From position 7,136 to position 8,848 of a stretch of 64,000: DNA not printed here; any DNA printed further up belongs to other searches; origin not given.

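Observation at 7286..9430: Mpl-type murein-peptide ligase translationally coupled to an ATE/Bpt-family aminoacyl-tRNA transferase, abutting tRNA-Leu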

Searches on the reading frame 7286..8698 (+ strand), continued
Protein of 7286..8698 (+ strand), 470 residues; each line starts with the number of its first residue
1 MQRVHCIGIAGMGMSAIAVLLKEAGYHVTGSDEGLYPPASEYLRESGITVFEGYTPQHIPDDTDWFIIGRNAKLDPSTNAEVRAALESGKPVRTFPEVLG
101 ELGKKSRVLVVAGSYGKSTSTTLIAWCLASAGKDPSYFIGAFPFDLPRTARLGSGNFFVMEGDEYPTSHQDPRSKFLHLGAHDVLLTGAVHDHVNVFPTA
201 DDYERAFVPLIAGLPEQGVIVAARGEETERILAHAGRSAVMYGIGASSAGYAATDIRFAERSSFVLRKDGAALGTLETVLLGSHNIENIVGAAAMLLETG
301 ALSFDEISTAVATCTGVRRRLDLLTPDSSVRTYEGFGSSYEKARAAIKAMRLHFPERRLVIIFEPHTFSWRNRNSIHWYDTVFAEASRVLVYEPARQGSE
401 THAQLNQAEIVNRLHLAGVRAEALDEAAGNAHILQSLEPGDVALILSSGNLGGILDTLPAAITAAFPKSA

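Call 49: get_annotated_region(hit=H17, flank=300)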
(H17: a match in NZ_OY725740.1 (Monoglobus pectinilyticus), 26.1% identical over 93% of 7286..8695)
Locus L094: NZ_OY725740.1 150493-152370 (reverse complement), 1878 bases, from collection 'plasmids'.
description: Monoglobus pectinilyticus strain Ruminococcaceae species TSDC17.2-1.2 plasmid 16, complete sequence
organism: Monoglobus pectinilyticus (NCBI taxid 1981510)
taxonomy: Bacteria; Bacillota; Clostridia; Monoglobales; Monoglobaceae; Monoglobus; Monoglobus pectinilyticus
host: -; source: -; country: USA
typing (MOB-suite, as given by PLSDB): non-mobilizable
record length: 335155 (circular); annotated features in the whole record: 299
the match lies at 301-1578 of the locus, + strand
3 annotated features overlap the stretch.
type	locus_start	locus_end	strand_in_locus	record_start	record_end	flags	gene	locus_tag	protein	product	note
CDS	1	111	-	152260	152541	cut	spoVG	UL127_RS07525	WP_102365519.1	septation regulator SpoVG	GO:0030435 - sporulation resulting in formation of a cellular spore [Evidence IEA]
CDS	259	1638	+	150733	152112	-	murC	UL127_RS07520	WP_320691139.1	UDP-N-acetylmuramate--L-alanine ligase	GO:0009252 - peptidoglycan biosynthetic process [Evidence IEA]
CDS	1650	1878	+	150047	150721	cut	-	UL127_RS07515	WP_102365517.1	N-acetyltransferase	-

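Call 50: get_annotated_region(hit=H16, flank=300)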
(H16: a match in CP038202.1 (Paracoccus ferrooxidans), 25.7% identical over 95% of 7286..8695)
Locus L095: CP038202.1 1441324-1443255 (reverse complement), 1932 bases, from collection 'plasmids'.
description: Paracoccus ferrooxidans strain NCCB 100066 plasmid pFER4, complete sequence
organism: Paracoccus ferrooxidans (NCBI taxid 327104)
taxonomy: Bacteria; Pseudomonadota; Alphaproteobacteria; Rhodobacterales; Paracoccaceae; Paracoccus; Paracoccus ferrooxidans
host: -; source: single cell,bioreactor; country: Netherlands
typing (MOB-suite, as given by PLSDB): non-mobilizable; replicon rep_cluster_746; mating-pair formation MPF_T
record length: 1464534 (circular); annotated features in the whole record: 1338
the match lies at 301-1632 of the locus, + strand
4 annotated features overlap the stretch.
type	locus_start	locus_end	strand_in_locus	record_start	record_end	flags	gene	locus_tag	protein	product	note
CDS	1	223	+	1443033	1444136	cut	-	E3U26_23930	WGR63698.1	UDP-N-acetylglucosamine--N-acetylmuramyl- (pentapeptide) pyrophosphoryl-undecaprenol N-acetylglucosamine transferase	-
CDS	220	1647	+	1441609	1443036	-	-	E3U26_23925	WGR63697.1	UDP-N-acetylmuramate--L-alanine ligase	-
CDS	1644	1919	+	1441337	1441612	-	-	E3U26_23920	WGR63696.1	DUF2484 family protein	-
CDS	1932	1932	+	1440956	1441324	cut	-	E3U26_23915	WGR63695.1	hypothetical protein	-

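Call 61: find_related_loci(query=A2, collection=metagenome_contigs, flank=4000)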
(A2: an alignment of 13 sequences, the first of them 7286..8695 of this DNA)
Query A2 (470 aa) in metagenome_contigs; peptide patterns used: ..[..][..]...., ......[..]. (x = any residue, [..] = any of these).
600 stretches matched a pattern (row limit reached: there are more); 455 encode a relative of the query (tblastn E <= 1e-3); the best 80 are kept; 80 distinct loci.
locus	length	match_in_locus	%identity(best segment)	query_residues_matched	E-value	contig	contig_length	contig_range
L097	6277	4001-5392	52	2-462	8e-163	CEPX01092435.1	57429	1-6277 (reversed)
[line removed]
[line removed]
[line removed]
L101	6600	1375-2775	51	1-467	4e-156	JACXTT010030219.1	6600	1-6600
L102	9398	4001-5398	51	2-466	2e-155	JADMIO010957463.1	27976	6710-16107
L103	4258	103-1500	52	2-468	3e-159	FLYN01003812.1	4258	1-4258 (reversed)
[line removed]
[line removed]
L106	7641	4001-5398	51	1-466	3e-153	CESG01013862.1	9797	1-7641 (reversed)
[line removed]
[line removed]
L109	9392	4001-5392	51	2-467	1e-152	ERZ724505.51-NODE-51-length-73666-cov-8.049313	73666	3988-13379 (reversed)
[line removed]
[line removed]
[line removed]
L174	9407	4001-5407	43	2-469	8e-138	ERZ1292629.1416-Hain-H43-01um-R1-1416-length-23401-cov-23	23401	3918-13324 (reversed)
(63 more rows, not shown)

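Call 67: find_homologous_proteins(query=L161:683-2092:+, max_evalue=1e-20)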
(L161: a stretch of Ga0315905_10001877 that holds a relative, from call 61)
Query L161:683-2092:+ (470 aa): 3285 proteins with E <= 1e-20 among 8000 candidates; the best 120 are listed.
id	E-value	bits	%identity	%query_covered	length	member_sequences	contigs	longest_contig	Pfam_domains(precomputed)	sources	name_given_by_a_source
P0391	0.0e+0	1026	98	100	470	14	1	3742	PF02875.27,PF08245.19,PF01225.31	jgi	jgi:UDP-N-acetylmuramate: L-alanyl-gamma-D-glutamyl-meso-diaminopimelate ligase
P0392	4.6e-293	990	93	100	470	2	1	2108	PF02875.27,PF08245.19,PF01225.31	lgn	-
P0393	8.4e-293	989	94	100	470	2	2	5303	PF02875.27,PF08245.19,PF01225.31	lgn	-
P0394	1.9e-262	889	84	100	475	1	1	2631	PF08245.19,PF01225.31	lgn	-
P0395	2.6e-261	885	84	100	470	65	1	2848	PF02875.27,PF08245.19,PF01225.31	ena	-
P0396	3.0e-259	878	82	100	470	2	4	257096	PF02875.27,PF08245.19,PF01225.31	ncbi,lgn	-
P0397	4.0e-256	868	84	99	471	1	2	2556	PF02875.27,PF08245.19,PF01225.31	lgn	-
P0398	6.0e-256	868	83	100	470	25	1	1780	PF08245.19,PF01225.31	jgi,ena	jgi:UDP-N-acetylmuramate: L-alanyl-gamma-D-glutamyl-meso-diaminopimelate ligase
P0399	9.0e-255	864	82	100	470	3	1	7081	PF02875.27,PF08245.19,PF01225.31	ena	-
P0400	1.9e-254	863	83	100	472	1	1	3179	PF08245.19,PF01225.31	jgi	jgi:UDP-N-acetylmuramate: L-alanyl-gamma-D-glutamyl-meso-diaminopimelate ligase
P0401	1.3e-253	860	82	100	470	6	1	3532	PF08245.19,PF01225.31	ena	-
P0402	1.0e-251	854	82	100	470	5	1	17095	PF08245.19,PF01225.31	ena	-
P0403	1.2e-251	853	81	100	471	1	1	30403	PF02875.27,PF08245.19,PF01225.31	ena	-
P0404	1.5e-246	837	80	100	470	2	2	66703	PF08245.19,PF01225.31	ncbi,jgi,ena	-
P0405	1.2e-244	830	79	100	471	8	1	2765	PF02875.27,PF08245.19,PF01225.31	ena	-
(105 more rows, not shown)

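Call 87: search_protein_families(library=ncbifam, proteins=[L174:5400-6581:-], max_evalue=0.00001)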
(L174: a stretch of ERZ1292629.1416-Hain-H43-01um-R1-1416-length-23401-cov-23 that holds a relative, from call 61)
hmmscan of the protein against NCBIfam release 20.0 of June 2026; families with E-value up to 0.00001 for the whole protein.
L174:5400-6581:- (393 aa): 27 families (the best 25 are shown)
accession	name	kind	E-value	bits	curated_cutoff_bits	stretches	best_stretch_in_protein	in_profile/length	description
NF001126.0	PRK00139.1-4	equivalog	1.1e-149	499.1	373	2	193-391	287-482/486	UDP-N-acetylmuramoyl-L-alanyl-D-glutamate--2,6-diaminopimelate ligase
TIGR01085.1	murE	subfamily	3.1e-126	422.1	257.3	2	179-390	263-470/472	UDP-N-acetylmuramyl-tripeptide synthetase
NF008896.0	PRK11929.1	equivalog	2e-118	396.6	1023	2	193-388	300-495/965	bifunctional UDP-N-acetylmuramoyl-L-alanyl-D-glutamate--2,6-diaminopimelate ligase MurE/UDP-N-acetylmuramoyl-tripeptide--D-alanyl-D-alanine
NF001124.0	PRK00139.1-2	equivalog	2.3e-118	396.1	476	2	192-390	295-491/500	UDP-N-acetylmuramoyl-L-alanyl-D-glutamate--2,6-diaminopimelate ligase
NF001123.0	PRK00139.1-1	equivalog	5.8e-107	358.4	586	2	191-389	293-487/493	UDP-N-acetylmuramoyl-L-alanyl-D-glutamate--2,6-diaminopimelate ligase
NF010628.0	PRK14022.1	equivalog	1.8e-78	264.4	536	1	14-391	94-480/483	UDP-N-acetylmuramoyl-L-alanyl-D-glutamate--L-lysine ligase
NF001130.0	PRK00139.2-4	equivalog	6.6e-57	193.4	715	2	191-381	313-500/516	UDP-N-acetylmuramoyl-L-alanyl-D-glutamate--2,6-diaminopimelate ligase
NF001129.0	PRK00139.2-3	equivalog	1.2e-47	162.6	762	2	17-150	104-241/517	UDP-N-acetylmuramoyl-L-alanyl-D-glutamate--2,6-diaminopimelate ligase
NF001127.0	PRK00139.2-1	equivalog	3.8e-40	138.1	997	2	196-381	318-500/520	UDP-N-acetylmuramoyl-L-alanyl-D-glutamate--2,6-diaminopimelate ligase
TIGR02068.2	cya_phycin_syn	equivalog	7.7e-33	113.5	850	2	202-366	682-849/862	cyanophycin synthetase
NF001131.0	PRK00139.2-5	equivalog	3.8e-31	108.5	1000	1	14-380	92-471/483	UDP-N-acetylmuramoyl-L-alanyl-D-glutamate--2,6-diaminopimelate ligase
NF053645.1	pMurC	equivalog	2.6e-30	105.6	560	2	183-372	300-489/492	pseudomurein biosynthesis peptide ligase pMurC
TIGR01087.1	murD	equivalog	1e-28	100.7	211.95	2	91-315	144-378/441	UDP-N-acetylmuramoyl-L-alanine--D-glutamate ligase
NF010623.0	PRK14016.1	subfamily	4.9e-27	94.4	877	2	202-365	684-850/871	cyanophycin synthetase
TIGR01082.1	murC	equivalog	2e-26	93.1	335.1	2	191-306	262-374/449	UDP-N-acetylmuramate--L-alanine ligase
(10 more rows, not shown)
